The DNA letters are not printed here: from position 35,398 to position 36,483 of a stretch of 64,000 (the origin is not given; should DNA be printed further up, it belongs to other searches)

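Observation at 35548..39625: GT2 + GT-C + TPR module, one of three paralogous GT-C loci in the window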

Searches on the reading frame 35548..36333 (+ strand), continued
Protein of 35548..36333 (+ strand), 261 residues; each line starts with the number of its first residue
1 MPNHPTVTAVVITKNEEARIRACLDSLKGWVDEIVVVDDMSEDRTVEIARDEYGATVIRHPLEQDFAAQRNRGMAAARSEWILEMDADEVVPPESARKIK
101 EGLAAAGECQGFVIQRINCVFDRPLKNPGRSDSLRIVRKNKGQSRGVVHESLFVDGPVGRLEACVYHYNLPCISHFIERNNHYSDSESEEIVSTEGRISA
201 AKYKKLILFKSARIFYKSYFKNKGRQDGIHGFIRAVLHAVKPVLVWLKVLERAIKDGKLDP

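Call 38: find_encoding_contigs(protein=P0096, flank=5000, max_places=1)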
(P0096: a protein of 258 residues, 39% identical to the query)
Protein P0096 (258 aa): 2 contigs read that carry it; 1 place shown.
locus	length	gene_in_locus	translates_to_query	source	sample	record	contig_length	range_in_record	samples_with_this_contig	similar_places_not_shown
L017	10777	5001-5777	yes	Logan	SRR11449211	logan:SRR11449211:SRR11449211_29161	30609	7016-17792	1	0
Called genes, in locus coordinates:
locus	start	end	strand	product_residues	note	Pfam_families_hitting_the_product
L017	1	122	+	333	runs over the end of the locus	PF00288:GHMP_kinases_N, PF08544:GHMP_kinases_C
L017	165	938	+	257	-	PF00483:NTP_transferase, PF12804:NTP_transf_3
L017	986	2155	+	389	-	PF00155:Aminotran_1_2 (weak), PF01041:DegT_DnrJ_EryC1, PF01212:Beta_elim_lyase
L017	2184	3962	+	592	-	PF00664:ABC_membrane, PF00005:ABC_tran, PF02463:SMC_N (weak)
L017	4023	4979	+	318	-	PF01075:Glyco_transf_9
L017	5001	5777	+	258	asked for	PF00535:Glycos_transf_2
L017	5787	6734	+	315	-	PF01370:Epimerase, PF04321:RmlD_sub_bind (weak), PF16363:GDP_Man_Dehyd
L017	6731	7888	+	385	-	PF13439:Glyco_transf_4, PF00534:Glycos_transf_1, PF13692:Glyco_trans_1_4, PF13524:Glyco_trans_1_2 (weak)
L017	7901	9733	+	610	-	PF02543:Carbam_trans_N, PF16861:Carbam_trans_C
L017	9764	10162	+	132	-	PF19588:SxtJ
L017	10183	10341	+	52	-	PF19451:DUF5989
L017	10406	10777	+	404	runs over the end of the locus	PF00657:Lipase_GDSL (faint), PF13472:Lipase_GDSL_2, PF16822:ALGX (weak)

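Call 39: find_encoding_contigs(protein=P0154, flank=5000, max_places=2)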
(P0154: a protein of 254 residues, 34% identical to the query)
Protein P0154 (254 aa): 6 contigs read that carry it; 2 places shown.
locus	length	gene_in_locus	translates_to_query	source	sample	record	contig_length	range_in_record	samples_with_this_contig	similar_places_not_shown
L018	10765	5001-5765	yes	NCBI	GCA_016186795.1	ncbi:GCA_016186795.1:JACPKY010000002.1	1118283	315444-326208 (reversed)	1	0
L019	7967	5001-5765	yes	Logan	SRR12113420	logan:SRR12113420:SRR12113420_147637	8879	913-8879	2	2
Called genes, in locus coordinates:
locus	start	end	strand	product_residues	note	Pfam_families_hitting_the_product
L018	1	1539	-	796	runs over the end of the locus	PF22847:Glyco_hydro_43_rel (faint), PF00561:Abhydrolase_1 (faint), PF04041:Glyco_hydro_130 (weak), PF07819:PGAP1 (weak), PF02089:Palm_thioest (weak), PF02450:LCAT, PF05057:DUF676 (weak)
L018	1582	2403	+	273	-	PF00535:Glycos_transf_2, PF10111:Glyco_tranf_2_2, PF13641:Glyco_tranf_2_3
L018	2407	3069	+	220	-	PF13489:Methyltransf_23, PF07021:MetW, PF01728:FtsJ (weak), PF13847:Methyltransf_31, PF08241:Methyltransf_11, PF08242:Methyltransf_12, PF13649:Methyltransf_25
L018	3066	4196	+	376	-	PF13439:Glyco_transf_4 (faint), PF20706:GT4-conflict, PF00534:Glycos_transf_1, PF13692:Glyco_trans_1_4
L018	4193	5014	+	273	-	PF00535:Glycos_transf_2, PF13641:Glyco_tranf_2_3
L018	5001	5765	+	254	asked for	PF00535:Glycos_transf_2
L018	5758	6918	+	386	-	PF04932:Wzy_C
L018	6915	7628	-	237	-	PF17936:Big_6 (faint), PF19077:Big_13 (faint), PF09136:Glucodextran_B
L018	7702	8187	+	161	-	PF06677:Auto_anti-p27 (faint), PF08271:Zn_Ribbon_TF (faint), PF09723:Zn_ribbon_8 (faint), PF13453:Zn_ribbon_TFIIB (faint), PF26788:DUF8260 (faint), PF01396:Zn_ribbon_Top1 (faint), PF13240:Zn_Ribbon_1 (faint), PF26040:Zn_ribbon_CLPX_N (faint)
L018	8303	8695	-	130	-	PF01687:Flavokinase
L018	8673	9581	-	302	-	PF00892:EamA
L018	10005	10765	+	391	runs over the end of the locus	PF09903:DUF2130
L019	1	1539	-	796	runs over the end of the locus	PF22847:Glyco_hydro_43_rel (faint), PF00561:Abhydrolase_1 (faint), PF04041:Glyco_hydro_130 (weak), PF07819:PGAP1 (weak), PF02089:Palm_thioest (weak), PF02450:LCAT, PF05057:DUF676 (weak)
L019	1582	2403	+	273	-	PF00535:Glycos_transf_2, PF10111:Glyco_tranf_2_2, PF13641:Glyco_tranf_2_3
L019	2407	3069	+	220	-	PF13489:Methyltransf_23, PF07021:MetW, PF01728:FtsJ (weak), PF13847:Methyltransf_31, PF08241:Methyltransf_11, PF08242:Methyltransf_12, PF13649:Methyltransf_25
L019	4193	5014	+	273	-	PF00535:Glycos_transf_2, PF13641:Glyco_tranf_2_3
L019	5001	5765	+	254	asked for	PF00535:Glycos_transf_2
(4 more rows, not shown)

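Call 40: find_encoding_contigs(protein=P0144, flank=5000, max_places=1)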
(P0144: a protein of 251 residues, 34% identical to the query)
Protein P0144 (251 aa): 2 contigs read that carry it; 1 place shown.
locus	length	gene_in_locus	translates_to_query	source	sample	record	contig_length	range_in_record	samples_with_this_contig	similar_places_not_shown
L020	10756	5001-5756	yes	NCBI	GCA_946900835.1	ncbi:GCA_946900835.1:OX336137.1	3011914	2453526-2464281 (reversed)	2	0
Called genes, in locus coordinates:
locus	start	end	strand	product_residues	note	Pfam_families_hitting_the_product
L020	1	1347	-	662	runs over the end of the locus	PF00857:Isochorismatase, PF02749:QRPTase_N (faint), PF17767:NAPRTase_N, PF04095:NAPRTase, PF17956:NAPRTase_C (weak)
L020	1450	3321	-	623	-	PF01546:Peptidase_M20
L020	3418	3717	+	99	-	-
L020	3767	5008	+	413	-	PF04932:Wzy_C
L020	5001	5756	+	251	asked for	PF00535:Glycos_transf_2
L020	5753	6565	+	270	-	PF00535:Glycos_transf_2, PF10111:Glyco_tranf_2_2, PF02709:Glyco_transf_7C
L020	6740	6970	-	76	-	PF09360:zf-CDGSH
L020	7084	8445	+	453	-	PF01370:Epimerase, PF13460:NAD_binding_10, PF16363:GDP_Man_Dehyd (faint), PF08338:DUF1731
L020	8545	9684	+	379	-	PF07143:AttH, PF17186:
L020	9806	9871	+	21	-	-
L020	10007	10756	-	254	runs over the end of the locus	PF02274:ADI (weak), PF19420:DDAH_eukar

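Call 45: search_solved_structures(query=A3, max_evalue=0.001, show_alignments=1)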
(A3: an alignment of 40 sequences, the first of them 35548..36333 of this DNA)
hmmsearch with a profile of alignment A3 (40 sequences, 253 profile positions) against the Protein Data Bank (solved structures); distinct sequences matched with E-value up to 0.001: 39.
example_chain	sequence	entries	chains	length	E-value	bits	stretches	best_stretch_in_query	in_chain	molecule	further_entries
22ao_A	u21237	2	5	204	3.5e-39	137.9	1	4-179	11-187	GmaR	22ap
7msp_A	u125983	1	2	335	7.5e-24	87.7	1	3-150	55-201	SPbeta prophage-derived glycosyltransferase SunS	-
7msn_A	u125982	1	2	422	1.1e-23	87.1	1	3-149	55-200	SPbeta prophage-derived glycosyltransferase SunS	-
7msk_A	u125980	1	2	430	1.1e-20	77.3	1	3-184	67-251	Glyco_trans_2-like domain-containing protein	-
5tze_C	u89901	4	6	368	1.3e-15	60.7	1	2-101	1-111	Glycosyl transferase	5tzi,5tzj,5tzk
5tz8_A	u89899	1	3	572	2.7e-15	59.6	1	2-101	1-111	Glycosyl transferase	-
2z87_A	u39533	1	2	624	4.3e-13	52.5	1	4-91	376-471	Chondroitin synthase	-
2z86_A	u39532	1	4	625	4.3e-13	52.4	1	4-91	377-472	Chondroitin synthase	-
6p61_A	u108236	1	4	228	6.9e-13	51.8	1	2-106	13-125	Glycosyltransferase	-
5hea_A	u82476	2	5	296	2.8e-12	49.8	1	4-101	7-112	Putative glycosyltransferase (GalT1)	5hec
3bcv_A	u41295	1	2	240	8.7e-12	48.2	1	2-134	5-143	Putative glycosyltransferase protein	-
5mlz_A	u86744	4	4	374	3.8e-11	46.1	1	2-103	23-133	Dolichol monophosphate mannose synthase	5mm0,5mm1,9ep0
9omh_A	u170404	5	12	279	5.1e-10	42.4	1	3-101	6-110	Glycosyltransferase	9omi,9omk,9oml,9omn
9omm_A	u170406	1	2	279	5.1e-10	42.4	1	3-101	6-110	Glycosyltransferase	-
9omj_A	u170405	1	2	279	5.2e-10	42.4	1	3-101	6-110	Glycosyltransferase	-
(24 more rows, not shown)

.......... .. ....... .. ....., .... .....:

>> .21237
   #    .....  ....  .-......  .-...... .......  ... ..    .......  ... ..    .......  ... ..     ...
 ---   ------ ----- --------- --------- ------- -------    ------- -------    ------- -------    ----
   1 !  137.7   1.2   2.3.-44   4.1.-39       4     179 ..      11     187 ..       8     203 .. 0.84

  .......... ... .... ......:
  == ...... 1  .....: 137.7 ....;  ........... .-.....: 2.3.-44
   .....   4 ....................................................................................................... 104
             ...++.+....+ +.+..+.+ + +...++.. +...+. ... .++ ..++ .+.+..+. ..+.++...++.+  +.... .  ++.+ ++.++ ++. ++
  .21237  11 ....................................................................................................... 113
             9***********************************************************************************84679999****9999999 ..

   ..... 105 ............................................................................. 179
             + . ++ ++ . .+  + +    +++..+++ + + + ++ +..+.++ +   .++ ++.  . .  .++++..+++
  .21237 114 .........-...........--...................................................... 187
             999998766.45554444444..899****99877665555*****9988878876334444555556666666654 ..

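Call 50: predict_structure(alignment_id=A3)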
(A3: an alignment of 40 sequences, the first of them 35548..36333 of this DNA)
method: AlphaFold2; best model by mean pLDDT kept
length: 261 residues; sequences in the alignment: 40
mean_pLDDT: 96.0   pTM: 0.89
mean pLDDT of the five models: 96.0, 95.8, 95.6, 95.6, 95.5
residues with pLDDT >= 90: 249; 70-90: 10; 50-70: 2; < 50: 0
segments of 3 or more residues with pLDDT < 50: none
pLDDT, mean of each block of 10 residues (from residue 1): 87 98 98 98 98 98 94 98 98 98 97 97 91 97 91 98 97 95 95 97 96 96 96 96 97 97 76
secondary structure, 60 per line:
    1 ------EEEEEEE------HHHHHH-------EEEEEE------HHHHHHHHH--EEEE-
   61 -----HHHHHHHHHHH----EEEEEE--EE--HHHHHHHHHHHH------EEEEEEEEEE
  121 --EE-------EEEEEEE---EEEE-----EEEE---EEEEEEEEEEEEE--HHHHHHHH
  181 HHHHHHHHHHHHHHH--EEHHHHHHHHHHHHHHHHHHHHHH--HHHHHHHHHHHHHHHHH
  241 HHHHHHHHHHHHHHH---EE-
elements in order: E7-13 H20-25 E33-38 H45-53 E56-59 H66-76 E81-86 H93-104 E111-120 E132-138 E142-145 E151-154 E158-170 H173-195 H200-221 H224-255

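Call 52: fold_search(model_id=the predicted structure, library=pdb)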
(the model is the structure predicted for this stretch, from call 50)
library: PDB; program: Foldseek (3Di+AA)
matches with E <= 10: 1714; with E <= 0.001: 406
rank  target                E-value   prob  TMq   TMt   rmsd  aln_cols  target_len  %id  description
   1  7msp_B                9.4e-18  1.00  0.60  0.48   7.2       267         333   23  SunS glycosin S-glycosyltransferase (released 2022-04-13)
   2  7msp_A                1.0e-17  1.00  0.60  0.48   7.5       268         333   23  SunS glycosin S-glycosyltransferase (released 2022-04-13)
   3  7msk_A                3.1e-17  1.00  0.57  0.37   9.8       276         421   21  ThuS glycosin S-glycosyltransferase (released 2022-04-13)
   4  7msn_A                4.3e-17  1.00  0.55  0.36  10.2       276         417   22  SunS glycosin S-glycosyltransferase (released 2022-04-13)
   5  7msk_B                8.2e-17  1.00  0.57  0.37   9.9       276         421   21  ThuS glycosin S-glycosyltransferase (released 2022-04-13)
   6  7msn_B                1.1e-16  1.00  0.55  0.36   9.8       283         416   21  SunS glycosin S-glycosyltransferase (released 2022-04-13)
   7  5tzi                  2.7e-10  1.00  0.46  0.36  13.7       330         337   16  Crystal structure of S. aureus TarS 1-349 (released 2017-01-04)
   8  8viw_A                1.2e-09  1.00  0.49  0.25   3.8       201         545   19  Cryo-EM structure of heparosan synthase 2 from Pasteurella multocida with polysaccharide in the GlcNAc-T active site (released 2024-07-24)
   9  9omn_B                1.6e-09  1.00  0.49  0.47  11.4       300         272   15  WrtF fucosyltransferase - GDP-2-deoxy-2-fluoro-beta-L-fucose (released 2025-10-29)
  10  8vh8_A                1.7e-09  1.00  0.48  0.26   4.4       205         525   18  Crystal structure of heparosan synthase 2 from Pasteurella multocida at 2.85 A (released 2024-09-04)
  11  9omj_A                1.8e-09  1.00  0.48  0.47  11.7       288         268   17  WrtF fucosyltransferase - GDP-beta-L-fucose (released 2025-10-29)
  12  2z87_A                1.9e-09  1.00  0.46  0.21   8.8       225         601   14  Crystal structure of chondroitin polymerase from Escherichia coli strain K4 (K4CP) complexed with UDP-GalNAc and UDP (released 2008-09-16)
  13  9omh_A                1.9e-09  1.00  0.49  0.47  10.9       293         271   16  WrtF fucosyltransferase - Apo (released 2025-10-29)
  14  9jn3_B                2.5e-09  1.00  0.51  0.45  11.7       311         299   15  Crystal structure of AvpGT in complex with Ara-A (released 2025-01-29)
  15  8vh8_D                2.7e-09  1.00  0.50  0.26   4.1       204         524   18  Crystal structure of heparosan synthase 2 from Pasteurella multocida at 2.85 A (released 2024-09-04)
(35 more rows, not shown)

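Call 54: search_protein_families(library=pfam, proteins=[L014:6476-8227:+, L014:5812-6483:+, L015:5777-6622:+], max_evalue=1)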
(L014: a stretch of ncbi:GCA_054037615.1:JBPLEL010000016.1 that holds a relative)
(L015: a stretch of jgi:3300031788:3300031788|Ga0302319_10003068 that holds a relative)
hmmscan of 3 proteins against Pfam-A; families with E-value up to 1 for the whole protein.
L014:6476-8227:+ (583 aa): 1 family
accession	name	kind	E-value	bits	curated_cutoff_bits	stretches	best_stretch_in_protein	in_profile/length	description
PF13231.12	PMT_2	-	0.014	16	26.1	1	76-204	11-139/160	Dolichyl-phosphate-mannose-protein mannosyltransferase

L014:5812-6483:+ (223 aa): 4 families
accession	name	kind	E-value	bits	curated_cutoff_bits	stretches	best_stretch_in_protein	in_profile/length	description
PF08241.18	Methyltransf_11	-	1.2e-06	29.5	21.2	1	54-101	48-93/95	Methyltransferase domain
PF13649.12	Methyltransf_25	-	3.9e-05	24.7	27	1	54-99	52-97/97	Methyltransferase domain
PF01209.24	Ubie_methyltran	-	0.016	15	20.1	1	51-127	101-173/233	ubiE/COQ5 methyltransferase family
PF13847.12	Methyltransf_31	-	0.16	12.1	27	1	54-109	61-119/145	Methyltransferase domain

L015:5777-6622:+ (281 aa): 3 families
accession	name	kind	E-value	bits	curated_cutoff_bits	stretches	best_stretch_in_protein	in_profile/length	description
PF00535.33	Glycos_transf_2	-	2.6e-05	24.7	23.3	1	22-139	15-129/168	Glycosyl transferase family 2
PF13704.12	Glyco_tranf_2_4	-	0.00085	20.2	27.5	1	31-102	19-88/98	Glycosyl transferase family 2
PF13641.12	Glyco_tranf_2_3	-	0.038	14.4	27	1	32-188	31-163/230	Glycosyltransferase like family 2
